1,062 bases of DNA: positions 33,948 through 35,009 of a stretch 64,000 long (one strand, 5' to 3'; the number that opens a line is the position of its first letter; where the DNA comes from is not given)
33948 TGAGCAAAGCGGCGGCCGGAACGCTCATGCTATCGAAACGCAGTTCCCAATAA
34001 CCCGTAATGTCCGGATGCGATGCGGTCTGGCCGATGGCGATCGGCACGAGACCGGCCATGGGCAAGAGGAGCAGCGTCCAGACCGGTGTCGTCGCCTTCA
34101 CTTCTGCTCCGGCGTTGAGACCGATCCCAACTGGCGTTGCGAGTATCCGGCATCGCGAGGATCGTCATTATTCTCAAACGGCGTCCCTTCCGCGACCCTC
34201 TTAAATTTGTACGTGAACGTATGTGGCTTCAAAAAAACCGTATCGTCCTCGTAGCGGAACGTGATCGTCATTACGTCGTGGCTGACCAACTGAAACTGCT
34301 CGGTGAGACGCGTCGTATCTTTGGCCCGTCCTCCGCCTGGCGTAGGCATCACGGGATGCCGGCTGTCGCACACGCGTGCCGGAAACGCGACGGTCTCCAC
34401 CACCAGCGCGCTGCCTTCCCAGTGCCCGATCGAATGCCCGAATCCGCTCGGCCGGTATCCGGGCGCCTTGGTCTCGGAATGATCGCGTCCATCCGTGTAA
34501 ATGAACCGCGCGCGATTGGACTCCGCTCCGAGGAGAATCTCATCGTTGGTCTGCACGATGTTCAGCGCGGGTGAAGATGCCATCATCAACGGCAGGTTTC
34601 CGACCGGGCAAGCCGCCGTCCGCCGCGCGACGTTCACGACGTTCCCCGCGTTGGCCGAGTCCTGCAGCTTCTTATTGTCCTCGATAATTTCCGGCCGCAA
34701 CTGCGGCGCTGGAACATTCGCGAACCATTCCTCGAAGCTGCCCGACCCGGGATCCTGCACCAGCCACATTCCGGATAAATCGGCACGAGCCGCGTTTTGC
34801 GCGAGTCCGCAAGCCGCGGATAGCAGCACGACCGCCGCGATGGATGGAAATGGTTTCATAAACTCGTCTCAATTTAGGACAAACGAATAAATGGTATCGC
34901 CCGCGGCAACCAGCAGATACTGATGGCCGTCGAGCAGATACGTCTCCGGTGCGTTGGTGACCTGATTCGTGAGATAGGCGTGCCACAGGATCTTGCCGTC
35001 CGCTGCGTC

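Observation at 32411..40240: Module II: PQQ dehydrogenase, two dihaem cytochromes, Tat TIM barrel and a C2-C1 pair, joined to a cytoplasmic ROK kinase, Gfo/Idh/MocA and TIM barrel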

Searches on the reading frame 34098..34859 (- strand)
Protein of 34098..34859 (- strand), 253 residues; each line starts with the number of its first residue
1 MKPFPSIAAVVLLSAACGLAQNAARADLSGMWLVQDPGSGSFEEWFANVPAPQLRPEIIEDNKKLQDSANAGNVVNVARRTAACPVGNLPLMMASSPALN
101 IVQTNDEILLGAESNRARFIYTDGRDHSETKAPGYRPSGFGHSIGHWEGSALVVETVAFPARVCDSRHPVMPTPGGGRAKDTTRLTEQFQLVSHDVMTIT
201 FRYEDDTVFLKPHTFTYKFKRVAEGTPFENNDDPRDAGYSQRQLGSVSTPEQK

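Call 4: search_protein_families(library=pfam, proteins=[window:34098-34859:-], max_evalue=0.01)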
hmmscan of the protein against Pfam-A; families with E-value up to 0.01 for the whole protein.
window:34098-34859:- (253 aa): 0 families

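Call 11: search_protein_families(library=ncbifam, proteins=[window:34098-34859:-], max_evalue=0.01)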
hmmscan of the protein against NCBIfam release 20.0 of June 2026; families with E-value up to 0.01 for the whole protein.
window:34098-34859:- (253 aa): 0 families
